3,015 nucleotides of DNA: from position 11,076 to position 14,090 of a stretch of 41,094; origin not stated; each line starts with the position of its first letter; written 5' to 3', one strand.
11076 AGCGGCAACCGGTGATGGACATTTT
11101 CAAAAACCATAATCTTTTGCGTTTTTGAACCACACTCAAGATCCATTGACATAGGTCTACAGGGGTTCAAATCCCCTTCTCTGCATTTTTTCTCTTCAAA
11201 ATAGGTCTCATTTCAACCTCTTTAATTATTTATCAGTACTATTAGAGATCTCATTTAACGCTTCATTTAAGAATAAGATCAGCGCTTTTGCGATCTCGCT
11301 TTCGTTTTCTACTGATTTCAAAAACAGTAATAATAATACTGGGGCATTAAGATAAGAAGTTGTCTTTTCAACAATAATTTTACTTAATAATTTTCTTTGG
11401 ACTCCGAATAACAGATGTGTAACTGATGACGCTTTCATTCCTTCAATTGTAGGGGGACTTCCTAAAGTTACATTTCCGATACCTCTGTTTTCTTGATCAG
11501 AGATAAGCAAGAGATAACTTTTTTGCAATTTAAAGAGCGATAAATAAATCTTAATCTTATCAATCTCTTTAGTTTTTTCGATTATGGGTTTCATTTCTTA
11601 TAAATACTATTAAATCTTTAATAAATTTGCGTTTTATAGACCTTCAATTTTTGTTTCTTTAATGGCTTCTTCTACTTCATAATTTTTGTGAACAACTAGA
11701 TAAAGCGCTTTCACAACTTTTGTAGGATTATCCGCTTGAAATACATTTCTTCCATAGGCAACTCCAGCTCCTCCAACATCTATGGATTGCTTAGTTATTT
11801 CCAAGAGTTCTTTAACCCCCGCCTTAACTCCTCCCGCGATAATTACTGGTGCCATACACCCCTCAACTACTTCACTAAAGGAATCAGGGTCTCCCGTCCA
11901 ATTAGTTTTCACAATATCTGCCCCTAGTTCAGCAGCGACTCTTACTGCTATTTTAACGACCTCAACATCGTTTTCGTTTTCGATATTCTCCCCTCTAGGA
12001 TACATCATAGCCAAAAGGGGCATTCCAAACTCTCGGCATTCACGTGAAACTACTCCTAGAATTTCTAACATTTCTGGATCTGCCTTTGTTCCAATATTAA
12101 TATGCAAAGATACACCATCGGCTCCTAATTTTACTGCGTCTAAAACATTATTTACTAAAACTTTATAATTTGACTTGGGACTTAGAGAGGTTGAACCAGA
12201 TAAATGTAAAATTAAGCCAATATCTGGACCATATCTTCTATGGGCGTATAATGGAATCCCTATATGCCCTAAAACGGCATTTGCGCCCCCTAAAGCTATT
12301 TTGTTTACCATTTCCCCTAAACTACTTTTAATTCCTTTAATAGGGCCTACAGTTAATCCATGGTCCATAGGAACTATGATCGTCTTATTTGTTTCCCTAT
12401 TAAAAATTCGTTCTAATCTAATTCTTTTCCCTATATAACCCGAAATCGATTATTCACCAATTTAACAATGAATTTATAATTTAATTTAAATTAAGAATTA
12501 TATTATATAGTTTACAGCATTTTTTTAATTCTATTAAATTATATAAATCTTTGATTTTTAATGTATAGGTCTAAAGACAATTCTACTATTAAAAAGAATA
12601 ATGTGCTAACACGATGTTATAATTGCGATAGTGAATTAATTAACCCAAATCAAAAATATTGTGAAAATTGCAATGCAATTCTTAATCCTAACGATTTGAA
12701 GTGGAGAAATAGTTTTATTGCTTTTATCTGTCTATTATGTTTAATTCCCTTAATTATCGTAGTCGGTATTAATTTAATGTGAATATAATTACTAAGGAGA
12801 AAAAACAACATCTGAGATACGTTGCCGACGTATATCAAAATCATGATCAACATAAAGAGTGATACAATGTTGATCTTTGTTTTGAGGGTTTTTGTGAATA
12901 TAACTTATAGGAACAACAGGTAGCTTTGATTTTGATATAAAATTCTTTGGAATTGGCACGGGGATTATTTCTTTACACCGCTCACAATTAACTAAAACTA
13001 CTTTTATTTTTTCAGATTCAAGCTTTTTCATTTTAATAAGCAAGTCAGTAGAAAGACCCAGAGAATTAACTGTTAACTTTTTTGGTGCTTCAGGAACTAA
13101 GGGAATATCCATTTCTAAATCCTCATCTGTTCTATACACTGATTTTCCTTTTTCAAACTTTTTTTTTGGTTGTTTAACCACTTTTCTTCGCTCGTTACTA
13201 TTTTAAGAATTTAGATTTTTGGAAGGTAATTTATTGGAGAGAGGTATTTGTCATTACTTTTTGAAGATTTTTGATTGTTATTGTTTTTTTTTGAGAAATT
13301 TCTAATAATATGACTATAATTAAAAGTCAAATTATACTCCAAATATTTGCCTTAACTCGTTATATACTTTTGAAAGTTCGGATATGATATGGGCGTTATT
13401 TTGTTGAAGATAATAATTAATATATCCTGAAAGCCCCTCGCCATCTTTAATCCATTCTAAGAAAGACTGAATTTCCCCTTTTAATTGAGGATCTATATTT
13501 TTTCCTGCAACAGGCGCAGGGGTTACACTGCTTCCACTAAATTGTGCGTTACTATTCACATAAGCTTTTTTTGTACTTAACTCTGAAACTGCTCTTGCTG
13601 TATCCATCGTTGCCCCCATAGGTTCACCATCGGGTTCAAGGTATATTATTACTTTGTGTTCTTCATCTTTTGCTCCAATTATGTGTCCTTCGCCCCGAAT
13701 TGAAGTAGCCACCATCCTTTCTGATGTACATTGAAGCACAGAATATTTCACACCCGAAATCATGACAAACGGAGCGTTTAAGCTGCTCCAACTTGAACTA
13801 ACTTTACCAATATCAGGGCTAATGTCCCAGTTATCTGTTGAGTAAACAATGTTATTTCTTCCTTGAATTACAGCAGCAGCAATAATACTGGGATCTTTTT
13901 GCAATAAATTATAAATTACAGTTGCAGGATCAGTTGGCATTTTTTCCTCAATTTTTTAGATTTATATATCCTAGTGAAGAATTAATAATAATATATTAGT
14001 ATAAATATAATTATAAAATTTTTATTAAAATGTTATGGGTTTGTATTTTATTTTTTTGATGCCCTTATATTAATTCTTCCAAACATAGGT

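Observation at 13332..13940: Profilin-like protein carrying an extra ~75-residue C-terminal domain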

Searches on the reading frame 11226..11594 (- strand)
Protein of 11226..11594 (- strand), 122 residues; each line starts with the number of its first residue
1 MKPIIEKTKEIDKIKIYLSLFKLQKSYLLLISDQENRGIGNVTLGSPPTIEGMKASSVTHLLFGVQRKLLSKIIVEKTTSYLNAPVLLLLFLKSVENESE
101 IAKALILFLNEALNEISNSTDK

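Call 3: search_protein_families(library=pfam, proteins=[window:11226-11594:-], max_evalue=1)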
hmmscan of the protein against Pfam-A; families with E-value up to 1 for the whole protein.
window:11226-11594:- (122 aa): 2 families
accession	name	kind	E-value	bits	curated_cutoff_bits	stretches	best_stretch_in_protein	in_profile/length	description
PF16093.10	PAC4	-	0.0091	16.4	31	1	15-78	1-67/77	Proteasome assembly chaperone 4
PF21758.2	PAC_bac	-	0.12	12.5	27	1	12-86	3-80/115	Bacterial proteasome assembling chaperone-like protein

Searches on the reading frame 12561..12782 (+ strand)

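Call 3: search_protein_families(library=pfam, proteins=[window:12561-12782:+], max_evalue=1)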
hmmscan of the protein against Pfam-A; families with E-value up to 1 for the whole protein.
window:12561-12782:+ (73 aa): 10 families
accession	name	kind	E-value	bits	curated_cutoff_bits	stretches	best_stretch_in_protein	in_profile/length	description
PF05571.17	JAMP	-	0.0051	17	25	1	10-65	10-61/292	JNK1/MAPK8-associated membrane protein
PF02591.20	Zn_ribbon_9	-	0.013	16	29.1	1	33-41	25-33/33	C4-type zinc ribbon domain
PF12773.13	DZR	-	0.017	15.7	27.3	2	16-38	24-45/45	Double zinc ribbon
PF17032.10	Zn_ribbon_15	-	0.032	15.5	28.9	1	10-44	31-65/73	zinc-ribbon family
PF18461.7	Atypical_Card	-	0.039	14.4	28.6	1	21-66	42-86/95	Atypical caspase recruitment domain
PF09889.16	DUF2116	-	0.04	14.3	26.8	1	19-67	6-55/59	Probable treble clef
PF09334.17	tRNA-synt_1g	-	0.15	11.2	20.1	1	1-53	121-171/391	tRNA synthetases class I (M)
PF25169.1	DUF7830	-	0.17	12.2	27.5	0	2-26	20-44/72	Domain of unknown function (DUF7830)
PF01907.25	Ribosomal_L37e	-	0.18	12.3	27.6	1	12-37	11-36/53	Ribosomal protein L37e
PF01155.25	HypA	-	0.22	12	28.9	1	9-39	63-94/112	Hydrogenase/urease nickel incorporation, metallochaperone, hypA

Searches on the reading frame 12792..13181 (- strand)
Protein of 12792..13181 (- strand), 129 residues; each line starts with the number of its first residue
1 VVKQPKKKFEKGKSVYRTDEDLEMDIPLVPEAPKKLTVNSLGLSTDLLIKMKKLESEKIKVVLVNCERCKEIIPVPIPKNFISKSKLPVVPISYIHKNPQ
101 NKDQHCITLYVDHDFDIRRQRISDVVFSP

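Call 3: search_protein_families(library=pfam, proteins=[window:12792-13181:-], max_evalue=1)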
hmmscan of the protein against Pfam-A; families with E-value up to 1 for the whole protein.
window:12792-13181:- (129 aa): 0 families

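Call 5: search_protein_families(library=ncbifam, proteins=[window:12792-13181:-], max_evalue=1)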
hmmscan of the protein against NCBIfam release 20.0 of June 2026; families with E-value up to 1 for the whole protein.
window:12792-13181:- (129 aa): 1 family
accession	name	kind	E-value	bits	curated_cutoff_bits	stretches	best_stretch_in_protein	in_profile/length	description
NF040732.3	DsrE_rel_SaoD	equivalog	0.069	13.2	169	1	45-108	50-109/110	DsrE-related protein SaoD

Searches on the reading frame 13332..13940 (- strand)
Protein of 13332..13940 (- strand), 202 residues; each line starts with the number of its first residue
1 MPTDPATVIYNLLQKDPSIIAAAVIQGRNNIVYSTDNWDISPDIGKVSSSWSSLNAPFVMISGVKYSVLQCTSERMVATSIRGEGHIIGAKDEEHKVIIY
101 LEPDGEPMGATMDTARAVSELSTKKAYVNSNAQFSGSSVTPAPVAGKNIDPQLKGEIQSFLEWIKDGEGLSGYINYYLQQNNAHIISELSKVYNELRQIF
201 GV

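Call 3: search_protein_families(library=pfam, proteins=[window:13332-13940:-], max_evalue=1)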
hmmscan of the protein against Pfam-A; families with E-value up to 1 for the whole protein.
window:13332-13940:- (202 aa): 1 family
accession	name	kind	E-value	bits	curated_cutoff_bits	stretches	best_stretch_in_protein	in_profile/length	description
PF00235.25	Profilin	-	0.0015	19.1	25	1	11-102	9-103/127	Profilin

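Call 4: search_solved_structures(query=window:13332-13940:-, max_evalue=10, show_alignments=3)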
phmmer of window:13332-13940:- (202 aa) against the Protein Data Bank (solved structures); distinct sequences matched with E-value up to 10: 4.
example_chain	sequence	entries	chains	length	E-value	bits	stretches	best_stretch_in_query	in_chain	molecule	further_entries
5zza_P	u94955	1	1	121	2.8e-12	49.8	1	19-121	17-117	Uncharacterized protein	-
7pbh_A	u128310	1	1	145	1.2e-09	41.2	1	17-122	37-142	Profilin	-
5yed_A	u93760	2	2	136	8.3e-08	35.1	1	8-89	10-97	Uncharacterized protein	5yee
5zzb_A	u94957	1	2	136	2.6e-07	33.5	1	8-89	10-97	Uncharacterized protein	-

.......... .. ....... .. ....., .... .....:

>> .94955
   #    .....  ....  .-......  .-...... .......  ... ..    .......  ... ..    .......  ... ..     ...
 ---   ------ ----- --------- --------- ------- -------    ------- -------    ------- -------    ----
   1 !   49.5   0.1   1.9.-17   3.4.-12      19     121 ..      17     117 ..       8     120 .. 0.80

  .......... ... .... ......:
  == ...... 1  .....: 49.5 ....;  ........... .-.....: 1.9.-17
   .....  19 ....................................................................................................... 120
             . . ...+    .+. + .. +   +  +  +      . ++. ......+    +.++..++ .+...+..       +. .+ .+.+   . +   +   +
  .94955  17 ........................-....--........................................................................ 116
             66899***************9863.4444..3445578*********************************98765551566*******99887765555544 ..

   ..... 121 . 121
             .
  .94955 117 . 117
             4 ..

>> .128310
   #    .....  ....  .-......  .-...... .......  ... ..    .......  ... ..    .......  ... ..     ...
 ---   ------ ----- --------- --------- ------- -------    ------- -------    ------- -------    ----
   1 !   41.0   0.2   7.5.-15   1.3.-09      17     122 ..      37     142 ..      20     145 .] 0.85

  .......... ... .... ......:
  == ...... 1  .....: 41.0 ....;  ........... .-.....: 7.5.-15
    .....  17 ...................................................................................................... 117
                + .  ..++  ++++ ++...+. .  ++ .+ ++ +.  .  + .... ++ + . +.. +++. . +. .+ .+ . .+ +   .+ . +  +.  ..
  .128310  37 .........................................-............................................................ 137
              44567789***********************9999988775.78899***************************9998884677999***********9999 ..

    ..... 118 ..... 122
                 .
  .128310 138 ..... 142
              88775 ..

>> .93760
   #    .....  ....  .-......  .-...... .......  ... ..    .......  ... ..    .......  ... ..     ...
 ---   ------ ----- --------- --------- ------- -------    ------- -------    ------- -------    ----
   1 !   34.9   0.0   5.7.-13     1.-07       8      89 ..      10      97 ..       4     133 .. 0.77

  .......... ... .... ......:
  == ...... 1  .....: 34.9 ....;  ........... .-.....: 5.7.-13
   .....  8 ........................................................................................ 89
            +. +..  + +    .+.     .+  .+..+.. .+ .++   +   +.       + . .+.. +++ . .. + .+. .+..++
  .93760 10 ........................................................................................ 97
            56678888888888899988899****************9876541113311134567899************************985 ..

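Call 5: search_protein_families(library=ncbifam, proteins=[window:13332-13940:-], max_evalue=1)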
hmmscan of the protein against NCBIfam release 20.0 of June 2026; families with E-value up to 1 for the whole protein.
window:13332-13940:- (202 aa): 0 families

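Call 6: find_homologous_proteins(query=window:13332-13940:-, max_evalue=0.001)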
Query window:13332-13940:- (202 aa): 670 proteins with E <= 0.001 among 811 candidates; the best 120 are listed.
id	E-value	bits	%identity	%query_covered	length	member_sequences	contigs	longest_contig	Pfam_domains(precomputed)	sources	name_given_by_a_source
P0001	1.4e-128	444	100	100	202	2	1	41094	-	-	-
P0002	3.2e-123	426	97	100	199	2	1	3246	-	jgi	jgi:hypothetical protein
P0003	1.3e-121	421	94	100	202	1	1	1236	-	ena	-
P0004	3.4e-121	420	93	100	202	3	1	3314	-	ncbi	-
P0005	1.1e-118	412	91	100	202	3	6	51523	-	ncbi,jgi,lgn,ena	-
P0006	4.7e-118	410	91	100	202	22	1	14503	-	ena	-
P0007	7.5e-118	409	90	100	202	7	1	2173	-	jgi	-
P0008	6.1e-117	406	89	100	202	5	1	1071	-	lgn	-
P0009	4.2e-116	403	90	100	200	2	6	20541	-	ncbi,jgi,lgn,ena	-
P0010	1.1e-115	402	90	100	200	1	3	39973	-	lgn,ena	-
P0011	1.2e-115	402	90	100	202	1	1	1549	-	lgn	-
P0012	7.0e-115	399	89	100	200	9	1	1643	-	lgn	-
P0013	7.6e-115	399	88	100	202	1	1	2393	-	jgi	-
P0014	1.6e-114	398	89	100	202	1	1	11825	-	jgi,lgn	-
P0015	5.9e-114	396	89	100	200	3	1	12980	-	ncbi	-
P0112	1.0e-97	343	75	100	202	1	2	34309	PF00235.26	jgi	-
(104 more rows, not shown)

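Call 20: find_encoding_contigs(protein=P0005, flank=6000, max_places=4)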
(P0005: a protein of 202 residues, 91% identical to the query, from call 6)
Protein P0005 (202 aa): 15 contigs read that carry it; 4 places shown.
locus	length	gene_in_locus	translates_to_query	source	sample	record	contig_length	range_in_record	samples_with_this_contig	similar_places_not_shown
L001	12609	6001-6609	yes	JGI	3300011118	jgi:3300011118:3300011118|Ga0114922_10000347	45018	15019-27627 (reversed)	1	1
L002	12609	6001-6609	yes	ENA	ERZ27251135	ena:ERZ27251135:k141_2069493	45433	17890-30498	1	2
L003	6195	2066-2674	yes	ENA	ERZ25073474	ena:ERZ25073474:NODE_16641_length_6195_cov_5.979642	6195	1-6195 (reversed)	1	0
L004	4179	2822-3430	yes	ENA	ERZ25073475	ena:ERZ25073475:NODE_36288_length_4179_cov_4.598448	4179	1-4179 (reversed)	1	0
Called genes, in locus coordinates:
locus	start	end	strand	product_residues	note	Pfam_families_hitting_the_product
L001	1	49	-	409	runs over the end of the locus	PF01168:Ala_racemase_N (weak), PF02784:Orn_Arg_deC_N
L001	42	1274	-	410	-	PF13439:Glyco_transf_4, PF00534:Glycos_transf_1, PF13692:Glyco_trans_1_4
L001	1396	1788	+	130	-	-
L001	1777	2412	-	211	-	PF02568:ThiI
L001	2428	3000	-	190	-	PF03692:CxxCxxCC (weak)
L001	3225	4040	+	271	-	PF09754:PAC2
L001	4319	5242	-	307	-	PF08271:Zn_Ribbon_TF, PF00382:TFIIB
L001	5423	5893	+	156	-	-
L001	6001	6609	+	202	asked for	-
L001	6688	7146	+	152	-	-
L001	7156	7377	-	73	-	-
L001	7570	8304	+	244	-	PF01791:DeoC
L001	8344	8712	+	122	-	-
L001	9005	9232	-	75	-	PF09889:DUF2116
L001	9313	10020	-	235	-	PF00696:AA_kinase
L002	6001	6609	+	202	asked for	-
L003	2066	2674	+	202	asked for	-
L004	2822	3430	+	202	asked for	-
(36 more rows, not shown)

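Call 25: predict_structure(alignment_id=A1)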
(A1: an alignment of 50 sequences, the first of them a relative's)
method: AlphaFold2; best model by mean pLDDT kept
length: 202 residues; sequences in the alignment: 50
mean_pLDDT: 46.7   pTM: 0.30
mean pLDDT of the five models: 46.7, 46.0, 45.6, 45.1, 43.3
residues with pLDDT >= 90: 0; 70-90: 0; 50-70: 91; < 50: 111
segments of 3 or more residues with pLDDT < 50: 37-68, 70-92, 101-150
pLDDT, mean of each block of 10 residues (from residue 1): 57 56 57 56 41 37 44 44 37 51 34 33 29 28 37 55 59 58 60 63 44
secondary structure, 60 per line:
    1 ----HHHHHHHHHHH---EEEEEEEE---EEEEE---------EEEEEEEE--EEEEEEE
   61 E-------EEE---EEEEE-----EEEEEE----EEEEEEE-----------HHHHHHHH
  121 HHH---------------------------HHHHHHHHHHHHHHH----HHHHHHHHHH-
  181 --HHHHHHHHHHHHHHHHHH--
elements in order: H5-15 E19-26 E30-34 E44-51 E54-61 E69-71 E75-79 E85-90 E95-101 H113-123 H151-165 H170-179 H183-200

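Call 47: predict_structure(alignment_id=A2)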
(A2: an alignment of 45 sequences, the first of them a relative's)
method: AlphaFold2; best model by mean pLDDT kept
length: 202 residues; sequences in the alignment: 45
mean_pLDDT: 82.5   pTM: 0.60
mean pLDDT of the five models: 82.5, 81.3, 81.2, 79.8, 78.6
residues with pLDDT >= 90: 97; 70-90: 75; 50-70: 6; < 50: 24
segments of 3 or more residues with pLDDT < 50: 125-147
pLDDT, mean of each block of 10 residues (from residue 1): 83 94 93 92 93 90 94 94 95 94 91 91 52 32 44 78 82 87 88 86 72
secondary structure, 60 per line:
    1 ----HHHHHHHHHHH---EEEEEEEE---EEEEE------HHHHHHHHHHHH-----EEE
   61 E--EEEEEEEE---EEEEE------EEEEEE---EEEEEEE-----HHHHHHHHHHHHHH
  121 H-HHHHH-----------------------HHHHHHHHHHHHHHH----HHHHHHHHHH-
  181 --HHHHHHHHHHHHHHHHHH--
elements in order: H5-15 E19-26 E30-34 H41-52 E58-61 E64-71 E75-79 E86-91 E95-101 H107-121 H123-127 H151-165 H170-179 H183-200

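Call 53: fold_search(model_id=the predicted structure, library=pdb)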
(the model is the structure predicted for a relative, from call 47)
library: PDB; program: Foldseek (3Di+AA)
matches with E <= 10: 1315; with E <= 0.001: 64
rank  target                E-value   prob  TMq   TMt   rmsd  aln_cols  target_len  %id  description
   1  5zza_P                4.6e-11  1.00  0.54  0.91   1.2       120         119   28  OdinProfilin/Rabbit Actin Complex (released 2018-10-10)
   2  5zzb_A                5.7e-10  1.00  0.55  0.81   2.4       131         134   25  LokiProfilin2/Rabbit Actin Complex (released 2018-10-10)
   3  5zzb_C                5.7e-10  1.00  0.52  0.76   1.8       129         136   25  LokiProfilin2/Rabbit Actin Complex (released 2018-10-10)
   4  5yee_A                1.4e-09  1.00  0.53  0.78   2.5       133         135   26  Crystal structure of LokiProfilin1/Rabbit Actin Complex (released 2018-09-19)
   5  5yed                  2.0e-09  1.00  0.54  0.82   1.8       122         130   25  Crystal structure of LokiProfilin1 (released 2018-09-19)
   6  1acf                  2.6e-06  1.00  0.51  0.80   2.3       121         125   14  ACANTHAMOEBA CASTELLANII PROFILIN IB (released 1994-08-31)
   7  7pbh_MODEL_1_A        3.3e-06  1.00  0.52  0.70   2.3       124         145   23  Structural characterization of Thorarchaeota profilin indicates a eukaryotic-like fold but with an extended N- (released 2022-08-10)
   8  1ypr_A                4.0e-06  1.00  0.50  0.78   2.4       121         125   13  SACCHAROMYCES CEREVISIAE (YEAST) PROFILIN (released 1997-12-31)
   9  5eve_A                5.0e-06  1.00  0.47  0.70   1.8       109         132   19  Crystal structure of Amb a 8 in complex with poly-Pro10 (released 2016-06-08)
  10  5ev0_A                6.7e-06  1.00  0.47  0.69   1.7       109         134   20  Crystal structure of ragweed profilin Amb a 8 in complex with poly-Pro14 (released 2016-06-08)
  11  5ev0_B                7.5e-06  1.00  0.46  0.69   1.8       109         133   19  Crystal structure of ragweed profilin Amb a 8 in complex with poly-Pro14 (released 2016-06-08)
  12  3d9y_A                1.1e-05  1.00  0.49  0.76   2.2       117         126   14  Crystal Structure of Profilin from Schizosaccharomyces pombe (released 2008-12-16)
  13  4qwo_B                1.1e-05  1.00  0.50  0.74   2.5       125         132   10  1.52 Angstrom Crystal Structure of A42R Profilin-like Protein from Monkeypox Virus Zaire-96-I-16 (released 2014-08-06)
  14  2acg                  1.1e-05  1.00  0.45  0.70   2.7       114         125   17  ACANTHAMOEBA CASTELLANII PROFILIN II (released 1994-11-01)
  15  6b6j                  2.6e-05  1.00  0.46  0.67   1.9       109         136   16  Structure of profilin Art v4 (released 2018-10-03)
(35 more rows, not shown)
